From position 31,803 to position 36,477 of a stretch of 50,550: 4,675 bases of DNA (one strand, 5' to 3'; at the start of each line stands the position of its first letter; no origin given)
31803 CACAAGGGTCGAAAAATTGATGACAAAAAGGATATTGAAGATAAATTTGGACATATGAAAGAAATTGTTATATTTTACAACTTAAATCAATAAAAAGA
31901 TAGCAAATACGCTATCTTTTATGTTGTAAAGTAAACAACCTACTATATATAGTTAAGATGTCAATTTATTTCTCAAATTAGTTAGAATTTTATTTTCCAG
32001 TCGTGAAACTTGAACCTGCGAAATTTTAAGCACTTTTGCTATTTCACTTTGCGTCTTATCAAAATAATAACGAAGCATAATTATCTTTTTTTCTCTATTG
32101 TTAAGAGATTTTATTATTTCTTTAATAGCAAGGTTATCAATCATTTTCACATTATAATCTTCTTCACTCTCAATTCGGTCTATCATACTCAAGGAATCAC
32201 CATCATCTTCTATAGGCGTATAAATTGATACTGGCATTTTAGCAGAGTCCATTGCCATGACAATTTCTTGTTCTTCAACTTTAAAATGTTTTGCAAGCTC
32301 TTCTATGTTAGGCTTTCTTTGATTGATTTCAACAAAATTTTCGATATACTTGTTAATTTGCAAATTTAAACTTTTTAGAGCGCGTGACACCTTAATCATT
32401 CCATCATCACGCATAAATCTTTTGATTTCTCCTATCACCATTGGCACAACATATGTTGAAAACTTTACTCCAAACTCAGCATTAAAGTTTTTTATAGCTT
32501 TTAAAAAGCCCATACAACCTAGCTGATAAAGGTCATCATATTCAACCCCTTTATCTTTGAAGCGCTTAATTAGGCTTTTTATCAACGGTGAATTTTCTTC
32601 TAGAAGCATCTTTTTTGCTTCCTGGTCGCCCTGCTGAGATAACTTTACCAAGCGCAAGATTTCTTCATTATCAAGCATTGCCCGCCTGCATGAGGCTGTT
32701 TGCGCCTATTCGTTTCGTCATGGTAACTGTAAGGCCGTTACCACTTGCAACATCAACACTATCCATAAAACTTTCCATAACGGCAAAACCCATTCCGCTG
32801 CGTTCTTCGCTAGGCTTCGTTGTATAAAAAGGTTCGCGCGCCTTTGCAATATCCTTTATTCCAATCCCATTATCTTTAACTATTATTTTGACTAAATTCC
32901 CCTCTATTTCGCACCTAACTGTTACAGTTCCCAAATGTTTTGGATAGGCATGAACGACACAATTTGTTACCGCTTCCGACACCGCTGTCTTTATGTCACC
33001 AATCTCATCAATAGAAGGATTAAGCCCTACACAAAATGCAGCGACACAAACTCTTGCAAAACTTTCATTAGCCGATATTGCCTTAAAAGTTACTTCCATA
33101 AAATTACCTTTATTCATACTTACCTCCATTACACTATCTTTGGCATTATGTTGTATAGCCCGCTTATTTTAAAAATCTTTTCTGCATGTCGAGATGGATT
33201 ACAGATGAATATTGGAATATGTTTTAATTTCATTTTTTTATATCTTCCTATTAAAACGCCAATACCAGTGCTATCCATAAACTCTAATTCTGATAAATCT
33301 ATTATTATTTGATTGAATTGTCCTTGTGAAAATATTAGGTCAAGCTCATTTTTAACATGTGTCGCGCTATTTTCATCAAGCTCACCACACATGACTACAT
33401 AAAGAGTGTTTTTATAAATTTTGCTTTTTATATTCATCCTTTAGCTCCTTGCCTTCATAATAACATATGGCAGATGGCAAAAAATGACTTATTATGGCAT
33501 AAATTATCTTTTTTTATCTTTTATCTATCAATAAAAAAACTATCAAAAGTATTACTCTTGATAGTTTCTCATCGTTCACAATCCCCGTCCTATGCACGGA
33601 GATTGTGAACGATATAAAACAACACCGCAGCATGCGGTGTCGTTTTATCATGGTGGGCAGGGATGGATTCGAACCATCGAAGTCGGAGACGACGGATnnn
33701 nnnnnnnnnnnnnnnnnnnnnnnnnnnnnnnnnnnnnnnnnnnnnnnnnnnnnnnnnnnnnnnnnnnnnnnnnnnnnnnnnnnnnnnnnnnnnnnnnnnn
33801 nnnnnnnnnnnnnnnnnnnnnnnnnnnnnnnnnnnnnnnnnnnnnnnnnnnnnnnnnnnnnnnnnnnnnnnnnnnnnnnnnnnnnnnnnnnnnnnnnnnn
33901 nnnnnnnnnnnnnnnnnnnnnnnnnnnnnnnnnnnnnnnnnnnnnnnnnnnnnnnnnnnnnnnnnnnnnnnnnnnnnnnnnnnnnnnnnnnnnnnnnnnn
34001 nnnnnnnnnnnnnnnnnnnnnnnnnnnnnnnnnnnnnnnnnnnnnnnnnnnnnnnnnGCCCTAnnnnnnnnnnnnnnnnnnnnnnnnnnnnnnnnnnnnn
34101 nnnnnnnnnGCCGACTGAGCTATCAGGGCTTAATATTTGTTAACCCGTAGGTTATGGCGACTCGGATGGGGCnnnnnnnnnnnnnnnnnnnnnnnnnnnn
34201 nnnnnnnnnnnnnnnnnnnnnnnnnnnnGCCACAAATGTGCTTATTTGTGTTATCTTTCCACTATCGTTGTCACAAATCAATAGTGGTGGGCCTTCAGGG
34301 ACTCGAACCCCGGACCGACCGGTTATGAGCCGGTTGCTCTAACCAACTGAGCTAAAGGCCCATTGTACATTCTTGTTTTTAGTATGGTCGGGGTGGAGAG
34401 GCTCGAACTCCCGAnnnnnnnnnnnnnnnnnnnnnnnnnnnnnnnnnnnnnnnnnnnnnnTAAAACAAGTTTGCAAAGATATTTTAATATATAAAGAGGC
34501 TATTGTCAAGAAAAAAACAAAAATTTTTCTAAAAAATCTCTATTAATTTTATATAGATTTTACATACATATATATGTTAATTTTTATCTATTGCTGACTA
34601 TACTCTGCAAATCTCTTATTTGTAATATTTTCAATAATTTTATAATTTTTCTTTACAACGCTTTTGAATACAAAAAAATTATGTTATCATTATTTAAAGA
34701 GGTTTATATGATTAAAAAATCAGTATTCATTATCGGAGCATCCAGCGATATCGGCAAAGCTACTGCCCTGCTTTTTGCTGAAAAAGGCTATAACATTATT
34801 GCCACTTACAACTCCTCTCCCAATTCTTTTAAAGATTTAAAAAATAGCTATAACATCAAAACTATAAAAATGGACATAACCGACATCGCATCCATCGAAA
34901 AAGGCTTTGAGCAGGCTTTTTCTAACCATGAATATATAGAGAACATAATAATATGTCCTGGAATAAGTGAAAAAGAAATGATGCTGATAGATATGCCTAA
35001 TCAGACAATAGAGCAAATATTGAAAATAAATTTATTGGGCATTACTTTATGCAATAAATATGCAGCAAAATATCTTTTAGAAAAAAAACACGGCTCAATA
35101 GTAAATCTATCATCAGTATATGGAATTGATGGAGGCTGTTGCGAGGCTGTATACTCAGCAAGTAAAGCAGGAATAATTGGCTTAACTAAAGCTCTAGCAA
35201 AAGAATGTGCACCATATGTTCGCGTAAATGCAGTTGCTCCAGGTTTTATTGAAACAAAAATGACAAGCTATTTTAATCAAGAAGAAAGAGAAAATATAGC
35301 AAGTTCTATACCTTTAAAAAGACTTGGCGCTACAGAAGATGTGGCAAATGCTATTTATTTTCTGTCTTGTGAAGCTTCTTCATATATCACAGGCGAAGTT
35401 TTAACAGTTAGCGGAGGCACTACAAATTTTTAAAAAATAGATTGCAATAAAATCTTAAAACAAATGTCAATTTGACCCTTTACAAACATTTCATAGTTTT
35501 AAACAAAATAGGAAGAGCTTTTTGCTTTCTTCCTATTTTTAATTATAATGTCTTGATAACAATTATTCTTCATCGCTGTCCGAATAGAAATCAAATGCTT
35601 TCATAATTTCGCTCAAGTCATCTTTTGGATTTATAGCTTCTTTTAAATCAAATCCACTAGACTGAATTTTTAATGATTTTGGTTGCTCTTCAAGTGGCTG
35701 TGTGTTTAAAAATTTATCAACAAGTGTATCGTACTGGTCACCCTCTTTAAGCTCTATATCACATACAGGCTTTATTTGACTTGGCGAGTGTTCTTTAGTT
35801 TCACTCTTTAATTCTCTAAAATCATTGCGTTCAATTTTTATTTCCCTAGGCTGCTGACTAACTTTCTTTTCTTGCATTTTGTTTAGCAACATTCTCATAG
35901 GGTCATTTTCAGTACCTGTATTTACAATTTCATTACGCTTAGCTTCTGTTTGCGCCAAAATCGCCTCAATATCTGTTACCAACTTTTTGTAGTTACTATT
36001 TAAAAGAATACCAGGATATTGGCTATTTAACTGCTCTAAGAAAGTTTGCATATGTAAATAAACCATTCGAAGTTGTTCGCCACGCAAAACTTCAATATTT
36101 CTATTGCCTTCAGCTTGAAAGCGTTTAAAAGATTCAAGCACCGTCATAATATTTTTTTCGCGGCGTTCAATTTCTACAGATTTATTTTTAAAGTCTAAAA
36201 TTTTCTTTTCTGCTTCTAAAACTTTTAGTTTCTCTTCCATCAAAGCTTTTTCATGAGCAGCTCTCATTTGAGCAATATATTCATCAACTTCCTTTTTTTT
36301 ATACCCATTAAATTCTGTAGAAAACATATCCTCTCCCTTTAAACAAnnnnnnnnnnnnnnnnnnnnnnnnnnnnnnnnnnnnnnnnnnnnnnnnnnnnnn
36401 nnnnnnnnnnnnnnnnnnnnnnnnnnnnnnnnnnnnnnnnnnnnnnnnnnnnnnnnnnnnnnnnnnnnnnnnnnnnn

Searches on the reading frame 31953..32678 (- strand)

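Call 81: search_protein_families(library=pfam, proteins=[window:31953-32678:-], max_evalue=0.5)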
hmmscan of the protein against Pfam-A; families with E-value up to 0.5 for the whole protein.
window:31953-32678:- (241 aa): 13 families
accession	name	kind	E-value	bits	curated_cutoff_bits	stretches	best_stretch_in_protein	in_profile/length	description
PF04542.20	Sigma70_r2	-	1.1e-15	57.6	24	1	25-92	1-68/71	Sigma-70 region 2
PF04545.22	Sigma70_r4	-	7.1e-14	51.5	24.1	1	189-237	2-50/50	Sigma-70, region 4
PF04539.22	Sigma70_r3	-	3.4e-09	37.1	25.3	1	107-164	5-62/78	Sigma-70 region 3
PF08281.18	Sigma70_r4_2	-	1.6e-07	31.3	25.7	1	184-224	3-43/54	Sigma-70, region 4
PF01381.28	HTH_3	-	0.00016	22.1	23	1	208-230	10-32/55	Helix-turn-helix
PF12645.13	HTH_16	-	0.0034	17.9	22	1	10-65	3-64/65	Helix-turn-helix domain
PF07638.17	Sigma70_ECF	-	0.0071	16.7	21.1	1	167-227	113-171/185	ECF sigma factor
PF06530.18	Phage_antitermQ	-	0.06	13.7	26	1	181-225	49-96/118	Phage antitermination protein Q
PF13518.12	HTH_28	-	0.075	13.6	25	0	198-230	2-35/52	Helix-turn-helix domain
PF02042.20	RWP-RK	-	0.09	13.1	29.3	0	201-224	6-29/49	RWP-RK domain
PF12802.13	MarR_2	-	0.14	12.7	27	0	207-227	18-40/61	MarR family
PF22382.1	EndoS_helical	-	0.16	12.2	26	0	174-189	22-37/64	Endo-beta-N-acetylglucosaminidase, helical bundle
PF01371.25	Trp_repressor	-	0.2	12.2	27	1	170-231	14-73/88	Trp repressor protein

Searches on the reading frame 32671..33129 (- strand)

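Call 81: search_protein_families(library=pfam, proteins=[window:32671-33129:-], max_evalue=0.5)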
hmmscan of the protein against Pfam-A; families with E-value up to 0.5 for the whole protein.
window:32671-33129:- (152 aa): 2 families
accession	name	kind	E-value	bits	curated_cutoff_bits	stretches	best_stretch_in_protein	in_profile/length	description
PF13581.12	HATPase_c_2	-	1.6e-21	77.1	27.4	1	25-139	11-127/127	Histidine kinase-like ATPase domain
PF02518.31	HATPase_c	-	4.2e-13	50.1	26.4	1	45-138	5-106/111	Histidine kinase-, DNA gyrase B-, and HSP90-like ATPase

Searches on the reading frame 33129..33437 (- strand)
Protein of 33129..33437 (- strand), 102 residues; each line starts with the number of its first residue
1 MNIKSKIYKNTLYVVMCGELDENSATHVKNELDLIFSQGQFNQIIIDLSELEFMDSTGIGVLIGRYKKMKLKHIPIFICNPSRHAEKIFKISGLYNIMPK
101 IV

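Call 12: search_protein_families(library=pfam, proteins=[window:33129-33437:-], max_evalue=0.001)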
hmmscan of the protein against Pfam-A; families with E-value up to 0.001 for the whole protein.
window:33129-33437:- (102 aa): 2 families
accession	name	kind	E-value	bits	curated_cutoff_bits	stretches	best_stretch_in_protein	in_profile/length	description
PF01740.26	STAS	-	6.8e-19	68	22.6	1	3-98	2-97/106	STAS domain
PF13466.11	STAS_2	-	3.4e-08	34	29.2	1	18-94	5-79/80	STAS domain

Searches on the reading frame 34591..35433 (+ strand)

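Call 12: search_protein_families(library=pfam, proteins=[window:34591-35433:+], max_evalue=0.001)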
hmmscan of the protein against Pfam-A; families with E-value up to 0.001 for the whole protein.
window:34591-35433:+ (280 aa): 4 families
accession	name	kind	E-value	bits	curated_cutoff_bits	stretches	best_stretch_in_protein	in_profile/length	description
PF13561.12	adh_short_C2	-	4e-53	180.9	27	1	49-278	1-236/236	Enoyl-(Acyl carrier protein) reductase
PF00106.31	adh_short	-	2.5e-43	148.3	26.6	1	43-232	1-194/195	short chain dehydrogenase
PF08659.16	KR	-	3.1e-06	27.7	22.6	1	45-203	3-164/180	KR domain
PF01370.27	Epimerase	-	0.00032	20.6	20.9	1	45-109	1-63/240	NAD dependent epimerase/dehydratase family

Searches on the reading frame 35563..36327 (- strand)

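Call 12: search_protein_families(library=pfam, proteins=[window:35563-36327:-], max_evalue=0.001)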
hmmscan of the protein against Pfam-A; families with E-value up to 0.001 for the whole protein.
window:35563-36327:- (254 aa): 0 families

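Call 81: search_protein_families(library=pfam, proteins=[window:35563-36327:-], max_evalue=0.5)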
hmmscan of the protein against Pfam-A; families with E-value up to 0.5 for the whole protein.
window:35563-36327:- (254 aa): 2 families
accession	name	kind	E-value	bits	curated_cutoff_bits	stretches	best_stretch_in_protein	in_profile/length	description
PF05103.18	DivIVA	-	0.0078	16.6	28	1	2-50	11-62/131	DivIVA protein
PF25220.1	Sororin_C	-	0.086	13.2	27.4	0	13-23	1-11/24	Sororin C-terminal region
